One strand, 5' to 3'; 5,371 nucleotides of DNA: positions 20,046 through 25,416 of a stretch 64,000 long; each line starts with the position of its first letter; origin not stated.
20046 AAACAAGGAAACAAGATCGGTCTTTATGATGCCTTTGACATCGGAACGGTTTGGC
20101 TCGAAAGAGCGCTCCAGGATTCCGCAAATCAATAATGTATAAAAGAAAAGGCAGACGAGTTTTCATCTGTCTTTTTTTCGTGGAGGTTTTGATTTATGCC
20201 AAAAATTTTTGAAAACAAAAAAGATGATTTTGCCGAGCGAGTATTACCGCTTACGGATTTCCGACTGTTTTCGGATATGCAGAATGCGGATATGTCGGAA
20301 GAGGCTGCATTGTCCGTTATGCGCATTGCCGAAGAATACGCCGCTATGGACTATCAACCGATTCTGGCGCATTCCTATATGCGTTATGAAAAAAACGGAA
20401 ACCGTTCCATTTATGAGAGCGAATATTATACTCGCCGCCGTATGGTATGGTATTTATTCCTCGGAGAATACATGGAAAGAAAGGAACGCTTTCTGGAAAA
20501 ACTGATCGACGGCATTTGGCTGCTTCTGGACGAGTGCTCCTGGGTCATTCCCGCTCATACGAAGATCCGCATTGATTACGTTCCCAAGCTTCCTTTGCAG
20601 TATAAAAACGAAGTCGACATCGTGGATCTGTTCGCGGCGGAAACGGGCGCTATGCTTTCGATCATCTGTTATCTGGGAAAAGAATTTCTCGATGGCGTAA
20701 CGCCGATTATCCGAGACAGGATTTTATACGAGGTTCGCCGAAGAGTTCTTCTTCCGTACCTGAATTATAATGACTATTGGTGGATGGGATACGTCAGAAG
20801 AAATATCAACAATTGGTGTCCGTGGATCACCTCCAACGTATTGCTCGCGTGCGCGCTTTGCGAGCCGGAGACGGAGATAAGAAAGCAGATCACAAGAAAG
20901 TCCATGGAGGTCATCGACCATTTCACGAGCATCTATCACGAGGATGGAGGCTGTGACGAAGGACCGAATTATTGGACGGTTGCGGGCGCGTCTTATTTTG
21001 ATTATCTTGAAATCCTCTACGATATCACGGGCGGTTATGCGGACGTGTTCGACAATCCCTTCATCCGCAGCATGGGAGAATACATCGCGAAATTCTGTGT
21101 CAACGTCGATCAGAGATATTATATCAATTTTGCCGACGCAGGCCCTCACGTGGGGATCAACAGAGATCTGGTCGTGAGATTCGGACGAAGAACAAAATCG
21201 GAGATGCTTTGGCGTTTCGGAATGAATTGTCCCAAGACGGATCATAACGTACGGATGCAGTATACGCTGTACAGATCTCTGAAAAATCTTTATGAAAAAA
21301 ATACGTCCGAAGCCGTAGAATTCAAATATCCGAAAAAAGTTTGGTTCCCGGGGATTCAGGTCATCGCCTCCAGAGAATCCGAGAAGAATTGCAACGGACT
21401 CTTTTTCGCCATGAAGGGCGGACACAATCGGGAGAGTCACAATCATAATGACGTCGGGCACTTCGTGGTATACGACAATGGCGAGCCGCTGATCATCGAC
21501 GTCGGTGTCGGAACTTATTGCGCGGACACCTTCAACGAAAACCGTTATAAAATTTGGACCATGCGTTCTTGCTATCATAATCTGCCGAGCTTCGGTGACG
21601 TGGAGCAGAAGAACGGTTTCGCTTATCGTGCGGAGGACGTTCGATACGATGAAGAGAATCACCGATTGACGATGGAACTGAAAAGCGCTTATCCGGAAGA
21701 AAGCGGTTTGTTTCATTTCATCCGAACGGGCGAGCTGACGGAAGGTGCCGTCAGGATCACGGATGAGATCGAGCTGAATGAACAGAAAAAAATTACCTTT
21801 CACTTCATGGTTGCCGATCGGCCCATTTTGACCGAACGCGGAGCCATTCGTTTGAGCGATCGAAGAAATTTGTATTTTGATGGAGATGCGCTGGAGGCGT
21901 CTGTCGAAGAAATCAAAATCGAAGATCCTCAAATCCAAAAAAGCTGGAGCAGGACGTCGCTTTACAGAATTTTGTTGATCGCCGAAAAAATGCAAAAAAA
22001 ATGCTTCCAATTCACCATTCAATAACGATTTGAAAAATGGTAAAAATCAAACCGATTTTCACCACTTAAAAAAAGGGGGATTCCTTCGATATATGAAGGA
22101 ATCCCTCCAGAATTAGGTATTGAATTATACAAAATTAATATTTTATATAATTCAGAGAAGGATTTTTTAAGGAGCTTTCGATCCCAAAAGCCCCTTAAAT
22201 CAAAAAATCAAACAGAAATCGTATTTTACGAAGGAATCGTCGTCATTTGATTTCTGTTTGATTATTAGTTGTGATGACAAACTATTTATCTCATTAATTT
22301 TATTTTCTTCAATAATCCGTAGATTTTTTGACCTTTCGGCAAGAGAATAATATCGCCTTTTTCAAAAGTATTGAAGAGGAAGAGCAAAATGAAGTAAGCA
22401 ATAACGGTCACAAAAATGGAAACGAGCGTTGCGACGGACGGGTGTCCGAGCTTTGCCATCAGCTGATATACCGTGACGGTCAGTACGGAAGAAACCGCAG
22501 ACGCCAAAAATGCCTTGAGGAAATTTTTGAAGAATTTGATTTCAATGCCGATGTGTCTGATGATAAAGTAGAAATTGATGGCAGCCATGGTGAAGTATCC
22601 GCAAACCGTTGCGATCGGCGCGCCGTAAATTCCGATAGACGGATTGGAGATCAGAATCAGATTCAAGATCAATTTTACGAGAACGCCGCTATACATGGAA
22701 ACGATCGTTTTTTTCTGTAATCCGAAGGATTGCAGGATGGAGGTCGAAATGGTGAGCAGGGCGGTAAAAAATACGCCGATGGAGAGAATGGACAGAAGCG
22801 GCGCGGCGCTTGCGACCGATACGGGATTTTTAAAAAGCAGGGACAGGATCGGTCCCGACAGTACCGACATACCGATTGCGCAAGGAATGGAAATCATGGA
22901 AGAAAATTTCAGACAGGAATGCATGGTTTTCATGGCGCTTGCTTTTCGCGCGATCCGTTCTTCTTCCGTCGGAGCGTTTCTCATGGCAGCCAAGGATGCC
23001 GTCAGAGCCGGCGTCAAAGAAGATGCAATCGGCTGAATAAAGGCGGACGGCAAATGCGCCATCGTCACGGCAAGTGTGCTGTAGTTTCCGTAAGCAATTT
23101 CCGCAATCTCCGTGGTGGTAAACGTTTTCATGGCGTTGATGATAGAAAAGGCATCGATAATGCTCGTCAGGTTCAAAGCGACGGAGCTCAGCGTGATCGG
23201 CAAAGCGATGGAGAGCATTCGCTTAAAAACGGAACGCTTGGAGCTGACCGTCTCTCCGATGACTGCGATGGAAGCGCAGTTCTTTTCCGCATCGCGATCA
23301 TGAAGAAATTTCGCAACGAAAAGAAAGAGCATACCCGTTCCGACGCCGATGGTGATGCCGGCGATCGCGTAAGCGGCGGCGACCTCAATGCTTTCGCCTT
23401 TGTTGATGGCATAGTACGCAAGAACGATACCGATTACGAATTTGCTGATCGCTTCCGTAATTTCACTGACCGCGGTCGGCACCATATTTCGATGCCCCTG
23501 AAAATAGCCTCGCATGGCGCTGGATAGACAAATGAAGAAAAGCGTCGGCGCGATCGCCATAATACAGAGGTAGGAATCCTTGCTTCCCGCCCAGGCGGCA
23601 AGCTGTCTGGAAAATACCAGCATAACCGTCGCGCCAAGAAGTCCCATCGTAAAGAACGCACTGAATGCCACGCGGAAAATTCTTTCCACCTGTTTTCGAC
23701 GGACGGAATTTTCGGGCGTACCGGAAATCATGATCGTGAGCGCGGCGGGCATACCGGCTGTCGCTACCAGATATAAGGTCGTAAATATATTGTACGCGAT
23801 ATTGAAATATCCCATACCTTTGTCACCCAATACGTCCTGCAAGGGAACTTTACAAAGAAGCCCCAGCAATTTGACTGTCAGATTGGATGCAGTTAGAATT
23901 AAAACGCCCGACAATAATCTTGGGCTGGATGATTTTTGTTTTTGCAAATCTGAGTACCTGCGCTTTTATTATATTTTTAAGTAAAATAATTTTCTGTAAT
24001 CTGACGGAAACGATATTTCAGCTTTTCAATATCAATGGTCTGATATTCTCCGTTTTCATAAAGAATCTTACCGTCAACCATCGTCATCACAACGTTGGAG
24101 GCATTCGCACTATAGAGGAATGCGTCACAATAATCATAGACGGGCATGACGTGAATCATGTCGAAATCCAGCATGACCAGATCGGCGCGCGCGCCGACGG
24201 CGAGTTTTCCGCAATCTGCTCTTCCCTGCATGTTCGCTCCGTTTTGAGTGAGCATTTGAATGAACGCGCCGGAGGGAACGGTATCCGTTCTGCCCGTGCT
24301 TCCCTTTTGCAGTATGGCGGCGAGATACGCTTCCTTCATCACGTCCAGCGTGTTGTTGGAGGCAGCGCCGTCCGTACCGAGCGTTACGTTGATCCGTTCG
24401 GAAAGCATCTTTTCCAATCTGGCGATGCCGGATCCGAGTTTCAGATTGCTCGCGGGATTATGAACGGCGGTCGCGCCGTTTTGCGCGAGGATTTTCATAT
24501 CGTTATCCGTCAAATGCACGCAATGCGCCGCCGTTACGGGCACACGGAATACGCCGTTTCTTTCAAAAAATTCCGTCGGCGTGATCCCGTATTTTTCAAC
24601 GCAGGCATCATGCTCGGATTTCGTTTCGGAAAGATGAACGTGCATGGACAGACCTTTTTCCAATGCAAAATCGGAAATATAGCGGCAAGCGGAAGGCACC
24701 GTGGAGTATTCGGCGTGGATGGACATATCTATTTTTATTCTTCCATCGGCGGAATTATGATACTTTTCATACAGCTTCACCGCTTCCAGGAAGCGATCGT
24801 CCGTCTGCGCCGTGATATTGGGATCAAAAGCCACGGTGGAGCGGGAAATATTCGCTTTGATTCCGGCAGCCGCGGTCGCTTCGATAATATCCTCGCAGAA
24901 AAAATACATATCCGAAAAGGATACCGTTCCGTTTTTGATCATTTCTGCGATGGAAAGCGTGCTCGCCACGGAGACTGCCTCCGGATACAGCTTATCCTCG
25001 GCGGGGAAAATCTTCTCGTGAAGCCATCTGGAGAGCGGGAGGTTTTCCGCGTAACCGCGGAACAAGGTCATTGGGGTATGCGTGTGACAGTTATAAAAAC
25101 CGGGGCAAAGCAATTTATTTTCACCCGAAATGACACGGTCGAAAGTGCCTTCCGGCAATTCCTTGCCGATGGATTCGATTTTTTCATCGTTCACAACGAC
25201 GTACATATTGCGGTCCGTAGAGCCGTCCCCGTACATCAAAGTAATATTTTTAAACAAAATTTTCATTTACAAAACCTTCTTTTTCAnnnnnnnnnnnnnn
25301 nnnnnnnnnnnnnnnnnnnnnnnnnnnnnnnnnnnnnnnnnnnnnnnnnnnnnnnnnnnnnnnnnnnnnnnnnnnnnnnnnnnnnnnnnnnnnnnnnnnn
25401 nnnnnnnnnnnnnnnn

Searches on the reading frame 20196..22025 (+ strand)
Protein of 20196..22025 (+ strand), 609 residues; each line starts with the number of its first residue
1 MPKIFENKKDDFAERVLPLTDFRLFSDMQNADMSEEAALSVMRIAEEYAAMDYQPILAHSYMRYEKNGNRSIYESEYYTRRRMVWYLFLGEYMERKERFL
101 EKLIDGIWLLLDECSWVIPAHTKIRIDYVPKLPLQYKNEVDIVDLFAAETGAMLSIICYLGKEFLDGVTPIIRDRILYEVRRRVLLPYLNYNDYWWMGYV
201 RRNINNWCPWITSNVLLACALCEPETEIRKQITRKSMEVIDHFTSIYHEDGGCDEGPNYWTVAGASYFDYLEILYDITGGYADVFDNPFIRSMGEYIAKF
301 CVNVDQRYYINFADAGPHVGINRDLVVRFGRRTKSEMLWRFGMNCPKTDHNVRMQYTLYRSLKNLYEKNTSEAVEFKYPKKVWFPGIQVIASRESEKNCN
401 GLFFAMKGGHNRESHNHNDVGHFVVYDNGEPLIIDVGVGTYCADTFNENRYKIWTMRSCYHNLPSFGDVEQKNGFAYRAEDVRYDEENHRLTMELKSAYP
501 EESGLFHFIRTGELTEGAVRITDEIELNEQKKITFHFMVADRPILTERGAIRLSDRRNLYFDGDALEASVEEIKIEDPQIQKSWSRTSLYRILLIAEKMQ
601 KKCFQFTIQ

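Call 84: search_protein_families(library=pfam, proteins=[window:20196-22025:+], max_evalue=0.00001)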
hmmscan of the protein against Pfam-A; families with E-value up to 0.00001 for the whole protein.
window:20196-22025:+ (609 aa): 1 family
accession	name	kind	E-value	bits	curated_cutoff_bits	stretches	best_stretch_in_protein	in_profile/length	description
PF07940.18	Hepar_II_III_C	-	2.7e-07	30.8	24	1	408-566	32-197/237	Heparinase II/III-like, C-terminal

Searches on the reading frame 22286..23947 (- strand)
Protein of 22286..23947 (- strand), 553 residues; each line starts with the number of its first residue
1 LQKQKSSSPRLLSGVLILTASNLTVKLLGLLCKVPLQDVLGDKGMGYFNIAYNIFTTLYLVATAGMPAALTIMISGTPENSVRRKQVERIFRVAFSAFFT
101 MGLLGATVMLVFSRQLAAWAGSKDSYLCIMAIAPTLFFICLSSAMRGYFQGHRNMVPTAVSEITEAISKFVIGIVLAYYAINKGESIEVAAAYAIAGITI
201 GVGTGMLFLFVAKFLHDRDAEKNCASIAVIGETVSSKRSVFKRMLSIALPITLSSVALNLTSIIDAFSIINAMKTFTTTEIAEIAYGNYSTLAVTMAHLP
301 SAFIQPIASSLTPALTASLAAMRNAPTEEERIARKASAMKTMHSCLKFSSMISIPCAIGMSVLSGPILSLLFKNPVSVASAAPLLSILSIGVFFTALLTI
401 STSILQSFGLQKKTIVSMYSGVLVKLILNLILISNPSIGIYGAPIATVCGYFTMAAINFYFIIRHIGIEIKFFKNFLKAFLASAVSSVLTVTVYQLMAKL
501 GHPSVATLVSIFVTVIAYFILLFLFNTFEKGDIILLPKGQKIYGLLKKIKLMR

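Call 84: search_protein_families(library=pfam, proteins=[window:22286-23947:-], max_evalue=0.00001)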
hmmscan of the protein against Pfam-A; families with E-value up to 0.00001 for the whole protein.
window:22286-23947:- (553 aa): 2 families
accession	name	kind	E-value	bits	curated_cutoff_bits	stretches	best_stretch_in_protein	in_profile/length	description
PF01943.22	Polysacc_synt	-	1.2e-23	84.3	28.2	1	11-316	1-271/274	Polysaccharide biosynthesis protein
PF01554.23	MatE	-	1.7e-09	38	24.9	1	337-431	67-161/161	MatE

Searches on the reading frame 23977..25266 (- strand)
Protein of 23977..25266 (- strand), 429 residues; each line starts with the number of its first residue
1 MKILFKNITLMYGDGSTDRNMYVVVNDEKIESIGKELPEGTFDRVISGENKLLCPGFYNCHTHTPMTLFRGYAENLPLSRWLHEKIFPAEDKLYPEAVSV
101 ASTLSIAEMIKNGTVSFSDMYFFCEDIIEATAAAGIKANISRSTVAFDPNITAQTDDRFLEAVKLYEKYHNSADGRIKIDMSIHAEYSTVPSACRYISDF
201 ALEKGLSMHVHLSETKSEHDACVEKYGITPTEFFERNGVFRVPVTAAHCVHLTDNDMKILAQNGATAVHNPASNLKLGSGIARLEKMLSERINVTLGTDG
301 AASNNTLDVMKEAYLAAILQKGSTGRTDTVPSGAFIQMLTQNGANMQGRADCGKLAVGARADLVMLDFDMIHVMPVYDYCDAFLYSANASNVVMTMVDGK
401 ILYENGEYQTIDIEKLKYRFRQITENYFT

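Call 84: search_protein_families(library=pfam, proteins=[window:23977-25266:-], max_evalue=0.00001)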
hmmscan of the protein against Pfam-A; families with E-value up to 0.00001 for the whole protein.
window:23977-25266:- (429 aa): 2 families
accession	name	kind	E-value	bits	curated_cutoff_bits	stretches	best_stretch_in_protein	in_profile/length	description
PF01979.26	Amidohydro_1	-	5.4e-60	203.9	25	1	53-402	2-345/345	Amidohydrolase family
PF07969.17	Amidohydro_3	-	9.8e-20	71.9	29.7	1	194-403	264-472/472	Amidohydrolase family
